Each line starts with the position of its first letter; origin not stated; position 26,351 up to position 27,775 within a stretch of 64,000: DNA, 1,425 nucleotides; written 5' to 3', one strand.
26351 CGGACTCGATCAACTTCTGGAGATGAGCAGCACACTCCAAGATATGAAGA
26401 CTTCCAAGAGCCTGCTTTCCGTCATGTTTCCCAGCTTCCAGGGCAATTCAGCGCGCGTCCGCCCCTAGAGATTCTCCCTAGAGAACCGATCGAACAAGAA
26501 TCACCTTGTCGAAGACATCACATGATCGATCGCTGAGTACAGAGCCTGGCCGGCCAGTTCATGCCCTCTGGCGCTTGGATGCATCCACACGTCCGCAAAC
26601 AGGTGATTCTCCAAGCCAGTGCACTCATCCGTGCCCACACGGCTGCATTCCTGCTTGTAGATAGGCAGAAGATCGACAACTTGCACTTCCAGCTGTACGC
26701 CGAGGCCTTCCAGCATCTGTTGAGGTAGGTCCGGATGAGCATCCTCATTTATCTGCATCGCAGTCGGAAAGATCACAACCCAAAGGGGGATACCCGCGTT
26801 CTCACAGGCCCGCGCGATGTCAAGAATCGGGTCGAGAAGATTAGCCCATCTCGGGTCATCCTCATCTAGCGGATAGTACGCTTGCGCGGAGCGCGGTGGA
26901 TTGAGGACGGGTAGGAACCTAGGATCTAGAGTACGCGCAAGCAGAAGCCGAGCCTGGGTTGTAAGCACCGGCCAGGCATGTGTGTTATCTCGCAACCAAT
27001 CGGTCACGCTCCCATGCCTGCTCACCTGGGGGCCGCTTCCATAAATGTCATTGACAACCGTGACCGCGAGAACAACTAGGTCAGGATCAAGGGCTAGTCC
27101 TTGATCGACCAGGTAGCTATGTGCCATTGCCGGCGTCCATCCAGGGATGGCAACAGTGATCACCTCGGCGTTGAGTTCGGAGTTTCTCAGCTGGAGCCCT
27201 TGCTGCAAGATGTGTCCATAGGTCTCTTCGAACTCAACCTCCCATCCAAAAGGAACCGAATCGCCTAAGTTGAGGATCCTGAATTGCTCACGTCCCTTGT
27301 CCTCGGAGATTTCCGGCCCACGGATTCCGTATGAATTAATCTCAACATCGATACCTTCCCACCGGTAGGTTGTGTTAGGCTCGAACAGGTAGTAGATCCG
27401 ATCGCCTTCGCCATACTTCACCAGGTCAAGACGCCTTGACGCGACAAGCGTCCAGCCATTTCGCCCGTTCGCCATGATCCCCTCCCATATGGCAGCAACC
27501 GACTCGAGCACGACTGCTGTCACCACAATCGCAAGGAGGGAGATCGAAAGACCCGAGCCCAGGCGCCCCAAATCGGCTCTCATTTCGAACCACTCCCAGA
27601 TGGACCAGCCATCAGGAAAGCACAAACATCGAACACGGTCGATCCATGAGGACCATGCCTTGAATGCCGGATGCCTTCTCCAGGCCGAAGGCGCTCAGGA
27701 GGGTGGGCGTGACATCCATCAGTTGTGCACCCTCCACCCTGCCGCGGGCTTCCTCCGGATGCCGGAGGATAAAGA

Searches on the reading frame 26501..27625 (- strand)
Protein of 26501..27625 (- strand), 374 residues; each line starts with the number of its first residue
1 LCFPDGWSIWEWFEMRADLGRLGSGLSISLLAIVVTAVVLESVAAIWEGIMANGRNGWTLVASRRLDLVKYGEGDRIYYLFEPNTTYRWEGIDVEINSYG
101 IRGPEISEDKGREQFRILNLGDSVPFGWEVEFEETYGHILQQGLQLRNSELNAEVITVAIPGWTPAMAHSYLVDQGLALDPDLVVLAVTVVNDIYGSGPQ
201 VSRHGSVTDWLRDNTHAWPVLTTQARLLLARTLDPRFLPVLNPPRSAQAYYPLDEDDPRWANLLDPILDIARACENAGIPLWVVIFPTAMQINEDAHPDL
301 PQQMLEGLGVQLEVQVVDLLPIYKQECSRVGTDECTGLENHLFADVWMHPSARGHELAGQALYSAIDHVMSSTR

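Call 16: search_protein_families(library=pfam, proteins=[window:26501-27625:-], max_evalue=0.001)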
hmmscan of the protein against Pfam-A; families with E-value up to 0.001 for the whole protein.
window:26501-27625:- (374 aa): 1 family
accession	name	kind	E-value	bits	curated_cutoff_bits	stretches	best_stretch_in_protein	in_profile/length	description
PF13472.12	Lipase_GDSL_2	-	6.3e-09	37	32.9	1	120-357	2-178/178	GDSL-like Lipase/Acylhydrolase family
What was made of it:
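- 26501..27625 (-): Stand-alone SGNH protein (374 aa) that recurs in Chloroflexota versions of the locus. Pfam PF13472 37 bits (call 16).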

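Call 20: search_protein_families(library=ncbifam, proteins=[window:26501-27625:-], max_evalue=0.001)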
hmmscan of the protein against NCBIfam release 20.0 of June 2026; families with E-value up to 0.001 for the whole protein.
window:26501-27625:- (374 aa): 1 family
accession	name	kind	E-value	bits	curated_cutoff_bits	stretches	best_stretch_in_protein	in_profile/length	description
NF047475.1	GDSL_LA_2490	hypoth_equivalog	0.00049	19.5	325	1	88-152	60-119/431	LA_2490 family SGNH/GDSL-type esterase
